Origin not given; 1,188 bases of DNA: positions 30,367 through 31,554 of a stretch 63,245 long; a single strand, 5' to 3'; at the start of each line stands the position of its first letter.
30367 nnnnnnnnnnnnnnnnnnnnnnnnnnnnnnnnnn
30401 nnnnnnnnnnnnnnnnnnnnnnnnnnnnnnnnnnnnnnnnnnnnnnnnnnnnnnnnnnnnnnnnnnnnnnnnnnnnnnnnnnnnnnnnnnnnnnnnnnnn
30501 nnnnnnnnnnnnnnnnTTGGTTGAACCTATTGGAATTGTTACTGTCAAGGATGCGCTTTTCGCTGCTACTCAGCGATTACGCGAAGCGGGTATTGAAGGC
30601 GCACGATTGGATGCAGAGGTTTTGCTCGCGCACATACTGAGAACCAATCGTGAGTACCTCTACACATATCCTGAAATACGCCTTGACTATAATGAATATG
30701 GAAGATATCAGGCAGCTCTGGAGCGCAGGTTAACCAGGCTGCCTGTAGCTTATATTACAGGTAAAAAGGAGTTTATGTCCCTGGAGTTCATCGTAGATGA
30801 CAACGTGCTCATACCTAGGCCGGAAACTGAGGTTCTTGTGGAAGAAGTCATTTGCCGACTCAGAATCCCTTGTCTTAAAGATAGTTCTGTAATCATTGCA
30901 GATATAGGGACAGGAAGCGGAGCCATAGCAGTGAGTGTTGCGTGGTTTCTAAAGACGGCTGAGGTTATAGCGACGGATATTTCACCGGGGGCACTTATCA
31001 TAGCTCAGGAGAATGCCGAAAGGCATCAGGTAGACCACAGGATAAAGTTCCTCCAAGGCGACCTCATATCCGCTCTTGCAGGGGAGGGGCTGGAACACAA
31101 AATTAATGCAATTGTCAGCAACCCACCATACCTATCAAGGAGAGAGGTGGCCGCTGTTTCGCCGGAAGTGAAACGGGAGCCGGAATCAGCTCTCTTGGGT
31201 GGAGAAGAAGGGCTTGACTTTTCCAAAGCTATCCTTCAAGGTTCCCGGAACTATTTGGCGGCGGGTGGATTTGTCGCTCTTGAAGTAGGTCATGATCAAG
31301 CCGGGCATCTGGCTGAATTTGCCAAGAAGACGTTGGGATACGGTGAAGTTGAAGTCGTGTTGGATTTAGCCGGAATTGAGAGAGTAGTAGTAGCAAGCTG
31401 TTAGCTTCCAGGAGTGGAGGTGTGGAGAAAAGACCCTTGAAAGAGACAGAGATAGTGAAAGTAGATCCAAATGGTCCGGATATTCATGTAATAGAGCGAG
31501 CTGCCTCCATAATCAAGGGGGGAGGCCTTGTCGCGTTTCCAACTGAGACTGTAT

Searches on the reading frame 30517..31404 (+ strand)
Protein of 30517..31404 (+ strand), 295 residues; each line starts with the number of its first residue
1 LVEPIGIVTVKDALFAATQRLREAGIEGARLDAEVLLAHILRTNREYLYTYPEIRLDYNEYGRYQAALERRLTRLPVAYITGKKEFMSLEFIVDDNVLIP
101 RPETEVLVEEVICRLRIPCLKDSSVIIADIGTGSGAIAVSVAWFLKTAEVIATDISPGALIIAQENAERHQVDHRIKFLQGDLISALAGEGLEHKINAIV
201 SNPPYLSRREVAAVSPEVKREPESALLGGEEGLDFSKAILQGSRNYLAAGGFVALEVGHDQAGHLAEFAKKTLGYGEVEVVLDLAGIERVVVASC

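Call 6: search_protein_families(library=pfam, proteins=[window:30517-31404:+])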
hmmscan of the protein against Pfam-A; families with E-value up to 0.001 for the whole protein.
window:30517-31404:+ (295 aa): 11 families
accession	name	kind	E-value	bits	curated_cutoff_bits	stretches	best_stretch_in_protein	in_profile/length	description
PF17827.6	PrmC_N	-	8.7e-21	74.7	23.4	1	13-82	2-71/71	PrmC N-terminal domain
PF05175.20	MTS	-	5.2e-13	49.4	23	1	119-210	26-113/170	Methyltransferase small domain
PF13847.12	Methyltransf_31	-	1.5e-09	38.1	27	1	123-202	3-81/145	Methyltransferase domain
PF13649.12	Methyltransf_25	-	2.3e-09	38.3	27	1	127-218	1-89/97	Methyltransferase domain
PF06325.19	PrmA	-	4.8e-09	36.6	22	1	124-202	164-233/296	Ribosomal protein L11 methyltransferase (PrmA)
PF12847.13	Methyltransf_18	-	1.4e-06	28.8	27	1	124-188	15-79/151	Methyltransferase domain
PF01170.24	UPF0020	-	2e-06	28.1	22.3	1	146-209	75-135/197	RMKL-like, methyltransferase domain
PF09445.16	Methyltransf_15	-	1.3e-05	25.2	22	1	127-204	4-80/165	RNA cap guanine-N2 methyltransferase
PF08241.18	Methyltransf_11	-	2.8e-05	25.1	21.2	1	129-183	2-51/95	Methyltransferase domain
PF08242.18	Methyltransf_12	-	3.1e-05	25.1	30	1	129-187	2-62/98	Methyltransferase domain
PF02475.24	TRM5-TYW2_MTfase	-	0.00011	22.6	28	1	114-185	27-98/164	TRM5/TYW2 methyltransferase domain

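Call 7: search_protein_families(library=ncbifam, proteins=[window:30517-31404:+])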
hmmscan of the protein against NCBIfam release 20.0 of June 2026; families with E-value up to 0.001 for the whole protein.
window:30517-31404:+ (295 aa): 25 families
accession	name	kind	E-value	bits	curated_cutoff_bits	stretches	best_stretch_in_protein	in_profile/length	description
TIGR03534.1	RF_mod_PrmC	equivalog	2.6e-78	263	199.1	1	32-291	1-252/253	peptide chain release factor N(5)-glutamine methyltransferase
TIGR00536.1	hemK_fam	subfamily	7.4e-77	258.2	115.5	1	9-293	2-280/286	HemK family protein methyltransferase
TIGR03533.1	L3_gln_methyl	equivalog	4.2e-51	173.9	229.7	1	23-270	23-264/284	50S ribosomal protein L3 N(5)-glutamine methyltransferase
NF002421.0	PRK01544.1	equivalog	1.3e-48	166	567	1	9-294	4-305/524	bifunctional peptide chain release factor N(5)-glutamine methyltransferase PrmC/tRNA (guanosine(46)-N7)-methyltransferase TrmB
TIGR03704.1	PrmC_rel_meth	equivalog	6.1e-33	114.3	248.8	1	66-272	32-231/251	putative protein N(5)-glutamine methyltransferase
NF011529.0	PRK14968.1-3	equivalog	1.4e-18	67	162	1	86-255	5-154/198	putative methyltransferase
TIGR00537.1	hemK_rel_arch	hypoth_equivalog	7.5e-13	48.6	87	1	127-255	23-138/179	HemK2/MTQ2 family protein methyltransferase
NF011527.0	PRK14968.1-1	equivalog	9.8e-11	41.7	242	1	122-258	33-152/192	putative methyltransferase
NF011530.0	PRK14968.1-4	equivalog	2.3e-10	40.1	243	1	125-257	41-157/202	putative methyltransferase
NF001790.0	PRK00517.3-3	equivalog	1.2e-08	34.6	269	1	127-202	126-198/262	50S ribosomal protein L11 methyltransferase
NF047853.1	tRm6a37MtseTrmN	equivalog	1.3e-08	34.9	350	1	127-271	47-182/244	tRNA(1)(Val) (adenine(37)-N(6))-methyltransferase TrmN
TIGR02469.1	CbiT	equivalog_domain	8.6e-08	32.5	78.3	1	121-210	18-80/124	precorrin-6Y C5,15-methyltransferase (decarboxylating) subunit CbiT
NF001784.0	PRK00517.2-1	equivalog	1.1e-07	31.6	244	1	128-178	156-205/290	50S ribosomal protein L11 methyltransferase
NF043040.1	corrin_prot_MT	hypoth_equivalog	1e-06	28.4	180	1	127-184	45-100/216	corrinoid protein-associated methyltransferase CpaM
NF001556.0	PRK00377.1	equivalog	1.9e-06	27.8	238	1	125-188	42-106/198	cobalt-precorrin-6Y C(15)-methyltransferase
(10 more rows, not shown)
